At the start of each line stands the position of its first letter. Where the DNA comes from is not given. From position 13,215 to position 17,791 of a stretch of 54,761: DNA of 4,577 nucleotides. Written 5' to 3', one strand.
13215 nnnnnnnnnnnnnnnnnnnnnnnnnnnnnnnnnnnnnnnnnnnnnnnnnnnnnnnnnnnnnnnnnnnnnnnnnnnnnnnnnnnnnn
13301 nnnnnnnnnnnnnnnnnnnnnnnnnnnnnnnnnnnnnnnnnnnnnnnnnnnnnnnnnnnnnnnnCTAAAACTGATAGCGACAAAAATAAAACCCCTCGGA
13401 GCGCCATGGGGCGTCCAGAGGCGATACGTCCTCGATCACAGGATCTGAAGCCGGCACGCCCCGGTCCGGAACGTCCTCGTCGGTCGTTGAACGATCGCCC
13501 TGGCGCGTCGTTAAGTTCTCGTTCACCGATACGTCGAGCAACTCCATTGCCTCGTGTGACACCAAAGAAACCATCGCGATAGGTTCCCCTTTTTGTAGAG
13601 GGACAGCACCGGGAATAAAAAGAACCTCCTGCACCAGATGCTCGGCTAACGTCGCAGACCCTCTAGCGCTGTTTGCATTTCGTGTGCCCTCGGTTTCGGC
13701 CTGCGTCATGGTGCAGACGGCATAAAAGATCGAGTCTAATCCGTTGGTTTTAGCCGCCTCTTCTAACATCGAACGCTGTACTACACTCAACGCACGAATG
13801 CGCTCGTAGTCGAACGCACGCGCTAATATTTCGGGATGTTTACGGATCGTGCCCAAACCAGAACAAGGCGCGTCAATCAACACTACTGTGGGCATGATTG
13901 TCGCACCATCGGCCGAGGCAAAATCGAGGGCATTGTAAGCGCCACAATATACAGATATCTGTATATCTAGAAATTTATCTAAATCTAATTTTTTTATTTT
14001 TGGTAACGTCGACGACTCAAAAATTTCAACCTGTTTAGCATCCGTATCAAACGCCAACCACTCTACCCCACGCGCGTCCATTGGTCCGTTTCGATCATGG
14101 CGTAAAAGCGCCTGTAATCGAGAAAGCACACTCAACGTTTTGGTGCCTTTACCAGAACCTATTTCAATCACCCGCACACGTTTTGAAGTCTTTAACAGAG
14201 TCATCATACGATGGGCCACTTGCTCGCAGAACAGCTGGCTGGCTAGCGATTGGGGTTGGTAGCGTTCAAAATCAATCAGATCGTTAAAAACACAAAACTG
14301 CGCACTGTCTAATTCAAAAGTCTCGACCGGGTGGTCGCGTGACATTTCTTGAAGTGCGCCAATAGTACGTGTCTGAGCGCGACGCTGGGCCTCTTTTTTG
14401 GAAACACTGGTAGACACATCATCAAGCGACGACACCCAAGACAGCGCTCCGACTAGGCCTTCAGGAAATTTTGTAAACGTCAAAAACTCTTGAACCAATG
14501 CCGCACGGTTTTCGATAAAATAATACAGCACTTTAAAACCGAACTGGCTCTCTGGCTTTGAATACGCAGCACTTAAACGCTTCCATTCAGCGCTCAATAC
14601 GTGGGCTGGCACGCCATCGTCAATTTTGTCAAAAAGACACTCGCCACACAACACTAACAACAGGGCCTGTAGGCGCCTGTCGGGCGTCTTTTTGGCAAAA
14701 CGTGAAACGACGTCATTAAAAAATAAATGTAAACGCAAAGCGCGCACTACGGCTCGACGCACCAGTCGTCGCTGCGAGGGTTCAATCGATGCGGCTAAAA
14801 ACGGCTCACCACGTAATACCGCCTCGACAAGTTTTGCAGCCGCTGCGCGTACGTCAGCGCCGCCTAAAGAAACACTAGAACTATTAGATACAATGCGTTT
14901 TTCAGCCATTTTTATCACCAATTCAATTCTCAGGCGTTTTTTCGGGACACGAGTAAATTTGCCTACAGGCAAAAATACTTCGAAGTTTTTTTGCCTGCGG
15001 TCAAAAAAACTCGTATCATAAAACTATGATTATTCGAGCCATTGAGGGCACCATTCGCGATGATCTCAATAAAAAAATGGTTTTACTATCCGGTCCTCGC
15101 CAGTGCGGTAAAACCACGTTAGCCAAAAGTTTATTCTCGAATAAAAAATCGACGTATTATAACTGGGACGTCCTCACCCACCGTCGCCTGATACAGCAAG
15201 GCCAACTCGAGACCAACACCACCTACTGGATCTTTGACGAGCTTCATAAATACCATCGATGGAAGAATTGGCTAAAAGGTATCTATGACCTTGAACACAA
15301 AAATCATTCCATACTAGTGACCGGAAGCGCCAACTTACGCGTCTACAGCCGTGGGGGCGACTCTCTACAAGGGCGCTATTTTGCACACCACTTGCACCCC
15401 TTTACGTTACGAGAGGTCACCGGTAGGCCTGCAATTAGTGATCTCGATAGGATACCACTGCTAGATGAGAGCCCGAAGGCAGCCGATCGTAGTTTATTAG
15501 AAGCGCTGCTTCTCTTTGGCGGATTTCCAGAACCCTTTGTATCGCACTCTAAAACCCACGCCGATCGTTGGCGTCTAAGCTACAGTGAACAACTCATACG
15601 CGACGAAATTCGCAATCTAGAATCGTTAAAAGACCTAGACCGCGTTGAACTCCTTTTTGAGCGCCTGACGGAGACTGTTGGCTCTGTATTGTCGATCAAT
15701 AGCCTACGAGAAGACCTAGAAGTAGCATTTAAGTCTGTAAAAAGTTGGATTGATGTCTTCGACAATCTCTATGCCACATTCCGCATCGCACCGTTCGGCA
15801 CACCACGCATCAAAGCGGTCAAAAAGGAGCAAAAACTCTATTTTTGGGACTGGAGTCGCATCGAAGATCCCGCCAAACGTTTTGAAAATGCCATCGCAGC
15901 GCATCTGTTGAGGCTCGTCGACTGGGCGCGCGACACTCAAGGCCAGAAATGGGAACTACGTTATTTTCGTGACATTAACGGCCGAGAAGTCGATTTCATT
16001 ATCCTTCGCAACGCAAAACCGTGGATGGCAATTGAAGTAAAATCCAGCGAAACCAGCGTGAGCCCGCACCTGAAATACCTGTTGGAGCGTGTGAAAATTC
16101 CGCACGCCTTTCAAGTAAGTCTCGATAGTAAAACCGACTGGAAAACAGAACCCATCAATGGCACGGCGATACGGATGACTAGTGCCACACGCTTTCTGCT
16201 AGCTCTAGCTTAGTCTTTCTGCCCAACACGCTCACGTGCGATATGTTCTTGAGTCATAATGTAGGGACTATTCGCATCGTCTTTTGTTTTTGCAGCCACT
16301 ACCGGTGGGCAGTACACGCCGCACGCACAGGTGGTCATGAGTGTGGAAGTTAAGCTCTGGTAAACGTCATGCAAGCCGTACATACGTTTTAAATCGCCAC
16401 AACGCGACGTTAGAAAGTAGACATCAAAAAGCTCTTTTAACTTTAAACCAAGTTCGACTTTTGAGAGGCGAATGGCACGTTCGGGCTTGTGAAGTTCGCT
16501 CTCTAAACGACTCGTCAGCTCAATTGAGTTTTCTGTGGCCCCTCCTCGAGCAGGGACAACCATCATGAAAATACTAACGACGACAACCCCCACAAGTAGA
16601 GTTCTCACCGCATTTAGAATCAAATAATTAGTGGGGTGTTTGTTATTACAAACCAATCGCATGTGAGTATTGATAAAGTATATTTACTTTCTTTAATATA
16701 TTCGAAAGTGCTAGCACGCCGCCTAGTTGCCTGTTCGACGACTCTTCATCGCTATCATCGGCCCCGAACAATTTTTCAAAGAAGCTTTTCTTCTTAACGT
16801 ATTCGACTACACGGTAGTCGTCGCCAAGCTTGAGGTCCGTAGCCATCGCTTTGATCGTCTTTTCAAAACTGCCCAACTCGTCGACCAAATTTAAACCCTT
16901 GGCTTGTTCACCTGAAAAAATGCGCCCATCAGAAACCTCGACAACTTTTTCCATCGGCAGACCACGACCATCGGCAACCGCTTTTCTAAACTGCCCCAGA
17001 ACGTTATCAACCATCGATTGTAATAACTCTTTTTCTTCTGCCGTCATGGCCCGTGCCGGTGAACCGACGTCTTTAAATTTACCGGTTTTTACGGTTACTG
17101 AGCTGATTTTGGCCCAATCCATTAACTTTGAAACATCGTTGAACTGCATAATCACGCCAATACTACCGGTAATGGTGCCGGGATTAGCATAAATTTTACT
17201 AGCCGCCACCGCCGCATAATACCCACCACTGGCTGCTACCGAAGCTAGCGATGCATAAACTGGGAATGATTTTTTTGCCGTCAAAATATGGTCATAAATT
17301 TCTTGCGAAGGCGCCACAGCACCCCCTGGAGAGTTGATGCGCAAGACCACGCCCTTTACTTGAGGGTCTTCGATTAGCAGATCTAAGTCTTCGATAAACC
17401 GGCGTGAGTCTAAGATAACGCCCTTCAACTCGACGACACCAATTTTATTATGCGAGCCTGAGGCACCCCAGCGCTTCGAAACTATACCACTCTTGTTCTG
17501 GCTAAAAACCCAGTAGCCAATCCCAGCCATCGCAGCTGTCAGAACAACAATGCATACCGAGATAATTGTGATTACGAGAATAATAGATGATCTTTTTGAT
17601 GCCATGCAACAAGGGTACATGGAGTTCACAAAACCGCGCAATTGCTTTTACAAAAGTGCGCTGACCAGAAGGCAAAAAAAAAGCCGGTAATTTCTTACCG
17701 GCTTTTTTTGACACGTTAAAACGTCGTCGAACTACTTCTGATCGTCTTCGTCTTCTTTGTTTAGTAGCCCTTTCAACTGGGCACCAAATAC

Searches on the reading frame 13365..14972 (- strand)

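Call 49: search_protein_families(library=pfam, proteins=[window:13365-14972:-], max_evalue=0.00001)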
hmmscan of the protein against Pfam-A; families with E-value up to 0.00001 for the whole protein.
window:13365-14972:- (535 aa): 1 family
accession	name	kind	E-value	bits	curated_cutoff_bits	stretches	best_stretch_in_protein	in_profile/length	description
PF01189.24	Methyltr_RsmB-F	-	2.9e-09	37.3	27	1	364-429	83-148/199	16S rRNA methyltransferase RsmB/F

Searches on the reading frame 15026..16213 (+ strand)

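Call 49: search_protein_families(library=pfam, proteins=[window:15026-16213:+], max_evalue=0.00001)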
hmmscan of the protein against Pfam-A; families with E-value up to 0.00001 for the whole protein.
window:15026-16213:+ (395 aa): 2 families
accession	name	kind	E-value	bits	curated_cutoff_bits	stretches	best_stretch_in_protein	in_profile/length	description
PF13173.12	AAA_14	-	2.8e-25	89.2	27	1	16-131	2-128/129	AAA domain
PF13635.12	DUF4143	-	5.3e-21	75.5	28.1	1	193-341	2-160/160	Domain of unknown function (DUF4143)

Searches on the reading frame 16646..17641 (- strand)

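Call 49: search_protein_families(library=pfam, proteins=[window:16646-17641:-], max_evalue=0.00001)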
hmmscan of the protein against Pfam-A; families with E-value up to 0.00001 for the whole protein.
window:16646-17641:- (331 aa): 2 families
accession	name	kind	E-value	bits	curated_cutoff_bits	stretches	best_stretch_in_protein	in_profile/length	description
PF01343.23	Peptidase_S49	-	8.2e-48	162.7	24.9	1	123-272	4-153/154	Peptidase family S49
PF25145.1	NfeD1b_N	-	9.4e-08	32.3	40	1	91-166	27-100/189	NfeD1b, N-terminal domain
